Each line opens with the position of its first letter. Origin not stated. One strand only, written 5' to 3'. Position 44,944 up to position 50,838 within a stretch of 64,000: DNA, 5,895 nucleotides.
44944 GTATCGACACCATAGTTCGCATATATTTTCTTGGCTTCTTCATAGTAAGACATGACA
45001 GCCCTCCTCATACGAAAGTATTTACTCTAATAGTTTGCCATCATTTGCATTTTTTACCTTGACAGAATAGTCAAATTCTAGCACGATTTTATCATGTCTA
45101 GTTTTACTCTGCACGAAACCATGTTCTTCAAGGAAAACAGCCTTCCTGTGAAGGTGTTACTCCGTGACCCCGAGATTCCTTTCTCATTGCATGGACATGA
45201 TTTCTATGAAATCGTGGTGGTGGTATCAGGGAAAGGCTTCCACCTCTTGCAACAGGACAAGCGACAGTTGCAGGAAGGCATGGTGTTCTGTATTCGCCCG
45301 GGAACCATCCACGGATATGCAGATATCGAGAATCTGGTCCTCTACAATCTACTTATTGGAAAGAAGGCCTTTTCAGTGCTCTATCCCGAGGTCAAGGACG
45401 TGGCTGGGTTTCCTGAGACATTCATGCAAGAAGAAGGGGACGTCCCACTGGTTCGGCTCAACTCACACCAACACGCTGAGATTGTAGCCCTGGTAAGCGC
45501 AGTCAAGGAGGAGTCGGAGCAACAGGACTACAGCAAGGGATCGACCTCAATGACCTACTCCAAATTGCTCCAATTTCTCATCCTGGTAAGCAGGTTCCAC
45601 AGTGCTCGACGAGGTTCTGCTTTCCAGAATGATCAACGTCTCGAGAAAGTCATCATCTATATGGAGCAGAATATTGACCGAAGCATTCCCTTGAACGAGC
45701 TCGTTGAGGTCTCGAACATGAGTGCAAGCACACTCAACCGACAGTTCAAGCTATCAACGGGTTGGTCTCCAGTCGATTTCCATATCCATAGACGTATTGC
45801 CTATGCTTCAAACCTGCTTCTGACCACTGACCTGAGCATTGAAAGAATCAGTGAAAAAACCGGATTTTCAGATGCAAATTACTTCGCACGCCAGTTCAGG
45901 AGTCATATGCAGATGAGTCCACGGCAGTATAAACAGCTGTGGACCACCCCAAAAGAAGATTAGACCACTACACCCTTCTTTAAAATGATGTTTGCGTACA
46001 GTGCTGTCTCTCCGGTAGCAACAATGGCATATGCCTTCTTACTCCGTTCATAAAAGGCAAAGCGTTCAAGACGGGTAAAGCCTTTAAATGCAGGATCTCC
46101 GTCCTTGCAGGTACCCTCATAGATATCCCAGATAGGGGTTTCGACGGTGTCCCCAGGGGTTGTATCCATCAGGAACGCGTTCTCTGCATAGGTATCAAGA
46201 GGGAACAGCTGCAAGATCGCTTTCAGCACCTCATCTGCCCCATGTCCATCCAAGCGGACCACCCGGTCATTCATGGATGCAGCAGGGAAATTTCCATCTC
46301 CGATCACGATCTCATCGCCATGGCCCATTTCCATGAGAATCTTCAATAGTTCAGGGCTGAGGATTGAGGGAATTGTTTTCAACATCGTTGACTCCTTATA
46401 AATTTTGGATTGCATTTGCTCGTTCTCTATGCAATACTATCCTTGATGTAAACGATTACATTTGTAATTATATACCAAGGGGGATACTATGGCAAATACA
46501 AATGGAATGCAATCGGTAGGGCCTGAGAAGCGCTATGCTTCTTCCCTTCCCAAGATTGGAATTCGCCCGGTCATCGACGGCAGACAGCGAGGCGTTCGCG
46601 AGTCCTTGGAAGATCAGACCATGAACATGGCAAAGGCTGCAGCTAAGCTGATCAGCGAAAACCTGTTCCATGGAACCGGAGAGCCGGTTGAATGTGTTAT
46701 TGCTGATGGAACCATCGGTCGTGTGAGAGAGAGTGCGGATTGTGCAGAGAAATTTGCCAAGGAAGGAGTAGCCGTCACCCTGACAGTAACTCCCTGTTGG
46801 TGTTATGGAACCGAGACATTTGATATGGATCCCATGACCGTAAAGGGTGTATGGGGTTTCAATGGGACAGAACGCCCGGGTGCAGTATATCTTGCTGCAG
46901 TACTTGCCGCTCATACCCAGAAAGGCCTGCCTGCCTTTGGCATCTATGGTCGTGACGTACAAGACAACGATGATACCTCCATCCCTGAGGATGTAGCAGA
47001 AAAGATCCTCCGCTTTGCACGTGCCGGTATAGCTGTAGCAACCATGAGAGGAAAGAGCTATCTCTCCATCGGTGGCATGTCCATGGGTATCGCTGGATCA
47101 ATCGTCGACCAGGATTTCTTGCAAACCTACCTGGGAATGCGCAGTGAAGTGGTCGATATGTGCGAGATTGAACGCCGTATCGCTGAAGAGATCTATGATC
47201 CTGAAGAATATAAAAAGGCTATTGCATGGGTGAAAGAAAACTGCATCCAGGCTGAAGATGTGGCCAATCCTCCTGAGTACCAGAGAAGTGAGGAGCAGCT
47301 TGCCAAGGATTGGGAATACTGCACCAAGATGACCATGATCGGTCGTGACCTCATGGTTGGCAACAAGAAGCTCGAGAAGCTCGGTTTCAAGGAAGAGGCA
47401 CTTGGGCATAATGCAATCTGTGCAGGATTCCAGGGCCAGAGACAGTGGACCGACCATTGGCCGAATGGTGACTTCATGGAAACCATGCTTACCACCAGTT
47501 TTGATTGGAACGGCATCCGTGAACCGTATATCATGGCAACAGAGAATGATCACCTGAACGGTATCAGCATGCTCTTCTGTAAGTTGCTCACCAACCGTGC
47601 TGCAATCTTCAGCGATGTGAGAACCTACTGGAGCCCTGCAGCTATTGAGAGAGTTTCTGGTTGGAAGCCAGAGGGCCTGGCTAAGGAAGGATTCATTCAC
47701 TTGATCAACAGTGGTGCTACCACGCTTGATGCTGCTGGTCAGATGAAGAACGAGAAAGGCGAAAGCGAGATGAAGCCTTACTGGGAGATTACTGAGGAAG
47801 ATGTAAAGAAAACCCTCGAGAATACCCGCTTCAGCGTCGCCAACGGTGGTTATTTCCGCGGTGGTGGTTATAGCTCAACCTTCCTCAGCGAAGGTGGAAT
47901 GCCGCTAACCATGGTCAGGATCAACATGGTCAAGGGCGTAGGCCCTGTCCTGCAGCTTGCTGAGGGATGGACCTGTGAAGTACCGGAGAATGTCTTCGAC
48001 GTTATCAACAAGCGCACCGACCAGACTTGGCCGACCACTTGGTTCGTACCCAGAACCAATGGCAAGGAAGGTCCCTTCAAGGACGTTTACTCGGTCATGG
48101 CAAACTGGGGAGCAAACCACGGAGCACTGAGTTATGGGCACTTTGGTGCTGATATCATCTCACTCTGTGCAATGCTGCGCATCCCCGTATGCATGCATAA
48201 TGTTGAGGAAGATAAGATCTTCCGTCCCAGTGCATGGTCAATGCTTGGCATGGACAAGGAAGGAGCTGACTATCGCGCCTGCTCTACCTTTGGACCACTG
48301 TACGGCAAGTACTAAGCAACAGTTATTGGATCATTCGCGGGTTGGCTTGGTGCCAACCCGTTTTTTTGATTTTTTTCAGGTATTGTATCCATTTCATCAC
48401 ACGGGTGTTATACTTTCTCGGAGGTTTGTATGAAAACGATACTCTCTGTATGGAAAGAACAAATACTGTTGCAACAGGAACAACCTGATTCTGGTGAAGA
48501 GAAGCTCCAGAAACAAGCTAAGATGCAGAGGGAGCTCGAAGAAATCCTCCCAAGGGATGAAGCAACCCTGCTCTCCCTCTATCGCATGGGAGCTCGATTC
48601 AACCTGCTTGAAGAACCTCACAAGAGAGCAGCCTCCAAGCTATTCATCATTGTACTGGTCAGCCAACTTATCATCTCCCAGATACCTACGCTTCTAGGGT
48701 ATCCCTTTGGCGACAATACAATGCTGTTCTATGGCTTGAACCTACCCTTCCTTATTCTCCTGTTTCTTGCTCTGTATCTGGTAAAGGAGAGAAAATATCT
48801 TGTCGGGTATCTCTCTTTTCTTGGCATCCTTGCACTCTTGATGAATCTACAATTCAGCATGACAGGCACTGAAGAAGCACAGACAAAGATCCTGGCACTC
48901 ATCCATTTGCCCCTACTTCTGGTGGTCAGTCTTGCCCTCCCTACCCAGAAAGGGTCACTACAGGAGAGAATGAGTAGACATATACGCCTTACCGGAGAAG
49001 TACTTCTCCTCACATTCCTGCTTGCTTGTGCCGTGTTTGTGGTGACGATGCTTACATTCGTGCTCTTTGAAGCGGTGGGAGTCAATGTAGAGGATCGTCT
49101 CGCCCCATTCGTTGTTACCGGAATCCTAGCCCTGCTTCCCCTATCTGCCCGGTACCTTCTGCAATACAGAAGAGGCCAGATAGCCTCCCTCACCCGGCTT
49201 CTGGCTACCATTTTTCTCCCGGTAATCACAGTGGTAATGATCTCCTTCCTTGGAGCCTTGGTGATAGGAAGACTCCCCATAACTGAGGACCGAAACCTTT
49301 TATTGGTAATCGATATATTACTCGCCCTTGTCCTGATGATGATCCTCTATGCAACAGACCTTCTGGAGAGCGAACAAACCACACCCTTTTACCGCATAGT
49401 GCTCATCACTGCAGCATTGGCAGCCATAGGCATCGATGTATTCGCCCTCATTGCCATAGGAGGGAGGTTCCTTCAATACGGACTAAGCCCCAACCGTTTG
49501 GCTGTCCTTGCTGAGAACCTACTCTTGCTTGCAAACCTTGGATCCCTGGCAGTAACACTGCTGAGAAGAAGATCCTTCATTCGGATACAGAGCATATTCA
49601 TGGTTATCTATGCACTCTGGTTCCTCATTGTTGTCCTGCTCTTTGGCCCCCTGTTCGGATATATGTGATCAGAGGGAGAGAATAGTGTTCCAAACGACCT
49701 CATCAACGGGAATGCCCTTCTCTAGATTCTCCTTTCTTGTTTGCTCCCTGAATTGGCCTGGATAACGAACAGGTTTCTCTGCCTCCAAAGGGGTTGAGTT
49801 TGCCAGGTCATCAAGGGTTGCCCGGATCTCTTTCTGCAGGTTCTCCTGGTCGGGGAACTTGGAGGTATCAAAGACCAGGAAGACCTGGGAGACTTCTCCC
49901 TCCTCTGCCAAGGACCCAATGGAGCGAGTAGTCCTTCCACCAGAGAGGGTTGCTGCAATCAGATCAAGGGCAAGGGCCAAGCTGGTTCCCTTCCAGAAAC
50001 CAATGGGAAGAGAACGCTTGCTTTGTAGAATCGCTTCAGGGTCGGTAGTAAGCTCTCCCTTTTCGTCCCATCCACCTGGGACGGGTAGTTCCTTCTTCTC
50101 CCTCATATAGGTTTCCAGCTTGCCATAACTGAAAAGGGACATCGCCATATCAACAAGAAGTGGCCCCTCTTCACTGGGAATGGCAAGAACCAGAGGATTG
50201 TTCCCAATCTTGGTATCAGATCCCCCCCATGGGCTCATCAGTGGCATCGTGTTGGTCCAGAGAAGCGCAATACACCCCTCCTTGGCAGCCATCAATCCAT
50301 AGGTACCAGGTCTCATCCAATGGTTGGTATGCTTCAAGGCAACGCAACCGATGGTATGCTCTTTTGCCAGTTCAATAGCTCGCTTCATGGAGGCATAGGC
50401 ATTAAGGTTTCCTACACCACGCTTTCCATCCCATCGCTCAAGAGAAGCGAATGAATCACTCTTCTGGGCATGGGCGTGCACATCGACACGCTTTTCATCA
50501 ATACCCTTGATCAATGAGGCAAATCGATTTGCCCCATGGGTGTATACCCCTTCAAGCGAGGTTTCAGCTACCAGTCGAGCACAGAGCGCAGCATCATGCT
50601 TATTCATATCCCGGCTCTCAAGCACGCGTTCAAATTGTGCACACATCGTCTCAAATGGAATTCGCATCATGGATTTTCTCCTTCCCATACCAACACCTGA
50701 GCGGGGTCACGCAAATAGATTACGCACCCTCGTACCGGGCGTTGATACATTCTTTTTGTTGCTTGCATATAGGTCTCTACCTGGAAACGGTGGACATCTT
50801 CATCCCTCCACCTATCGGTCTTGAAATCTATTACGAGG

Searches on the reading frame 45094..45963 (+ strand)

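Call 8: search_protein_families(library=pfam, proteins=[window:45094-45963:+], max_evalue=0.00001)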
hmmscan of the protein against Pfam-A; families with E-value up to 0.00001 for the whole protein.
window:45094-45963:+ (289 aa): 3 families
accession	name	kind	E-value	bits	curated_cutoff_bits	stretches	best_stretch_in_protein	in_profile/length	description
PF12833.13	HTH_18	-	1.1e-19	70.9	33.6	1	205-281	3-79/80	Helix-turn-helix domain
PF00165.29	HTH_AraC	-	1.3e-16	60.6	26.6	1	243-279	2-40/42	Bacterial regulatory helix-turn-helix proteins, AraC family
PF02311.25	AraC_binding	-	1.7e-10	41.2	21.1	1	26-141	12-116/135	AraC-like ligand binding domain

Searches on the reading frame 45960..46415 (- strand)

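Call 63: search_protein_families(library=pfam, max_evalue=0.00001, proteins=[window:45960-46415:-])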
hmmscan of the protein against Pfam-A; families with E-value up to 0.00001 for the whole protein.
window:45960-46415:- (151 aa): 1 family
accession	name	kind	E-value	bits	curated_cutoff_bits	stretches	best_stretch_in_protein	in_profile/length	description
PF05025.18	RbsD_FucU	-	2.1e-43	148.5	25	1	13-150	1-138/138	RbsD / FucU transport protein family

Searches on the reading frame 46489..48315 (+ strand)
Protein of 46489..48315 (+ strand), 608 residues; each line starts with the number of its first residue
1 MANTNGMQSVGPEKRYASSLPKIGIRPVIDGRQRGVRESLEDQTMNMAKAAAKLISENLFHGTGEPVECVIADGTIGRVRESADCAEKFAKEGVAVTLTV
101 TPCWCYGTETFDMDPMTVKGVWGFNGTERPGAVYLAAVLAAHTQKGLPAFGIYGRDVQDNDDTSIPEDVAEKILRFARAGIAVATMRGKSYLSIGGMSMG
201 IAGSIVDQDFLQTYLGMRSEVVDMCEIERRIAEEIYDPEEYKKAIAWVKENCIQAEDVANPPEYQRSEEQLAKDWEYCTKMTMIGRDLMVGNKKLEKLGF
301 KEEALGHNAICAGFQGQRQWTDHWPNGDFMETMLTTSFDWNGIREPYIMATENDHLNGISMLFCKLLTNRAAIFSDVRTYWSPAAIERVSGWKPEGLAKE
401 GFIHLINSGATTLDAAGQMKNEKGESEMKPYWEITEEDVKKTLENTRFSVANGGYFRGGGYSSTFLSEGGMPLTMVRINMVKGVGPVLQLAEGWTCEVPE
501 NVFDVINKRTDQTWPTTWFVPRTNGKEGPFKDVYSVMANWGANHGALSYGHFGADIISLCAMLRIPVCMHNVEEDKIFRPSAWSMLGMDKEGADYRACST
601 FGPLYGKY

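Call 63: search_protein_families(library=pfam, max_evalue=0.00001, proteins=[window:46489-48315:+])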
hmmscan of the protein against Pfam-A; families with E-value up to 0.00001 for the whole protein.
window:46489-48315:+ (608 aa): 3 families
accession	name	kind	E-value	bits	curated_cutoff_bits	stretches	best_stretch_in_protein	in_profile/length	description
PF07882.17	Fucose_iso_N2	-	2.7e-92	307.8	22.3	1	189-369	1-180/180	L-fucose isomerase, second N-terminal domain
PF07881.17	Fucose_iso_N1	-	3.2e-81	271.6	28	1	21-188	2-169/169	L-fucose isomerase, first N-terminal domain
PF02952.23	Fucose_iso_C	-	2.7e-44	150.7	29.3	1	405-570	1-143/143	L-fucose isomerase, C-terminal domain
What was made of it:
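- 45960..48315 (.): FucU mutarotase (45960-46415, minus strand) and L-fucose isomerase (46489-48315, plus strand). Call 63.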

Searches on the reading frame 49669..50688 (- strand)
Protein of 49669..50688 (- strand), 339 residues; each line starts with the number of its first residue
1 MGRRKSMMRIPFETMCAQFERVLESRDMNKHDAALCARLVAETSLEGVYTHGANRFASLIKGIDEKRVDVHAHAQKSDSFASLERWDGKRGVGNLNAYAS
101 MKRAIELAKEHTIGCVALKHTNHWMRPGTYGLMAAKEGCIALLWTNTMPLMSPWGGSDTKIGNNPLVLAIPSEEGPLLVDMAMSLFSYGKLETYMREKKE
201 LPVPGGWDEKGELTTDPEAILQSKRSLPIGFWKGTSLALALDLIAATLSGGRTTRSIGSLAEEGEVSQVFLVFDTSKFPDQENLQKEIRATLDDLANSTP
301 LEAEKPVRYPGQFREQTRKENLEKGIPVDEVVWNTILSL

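Call 63: search_protein_families(library=pfam, max_evalue=0.00001, proteins=[window:49669-50688:-])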
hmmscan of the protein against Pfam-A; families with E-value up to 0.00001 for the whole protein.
window:49669-50688:- (339 aa): 1 family
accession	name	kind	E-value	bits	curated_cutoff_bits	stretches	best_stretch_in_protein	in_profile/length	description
PF02615.19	Ldh_2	-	1.8e-103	346.6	38.8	1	11-336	2-332/333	Malate/L-lactate dehydrogenase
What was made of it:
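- An Ldh_2-family gene lies at 49669-50688 (call 63).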
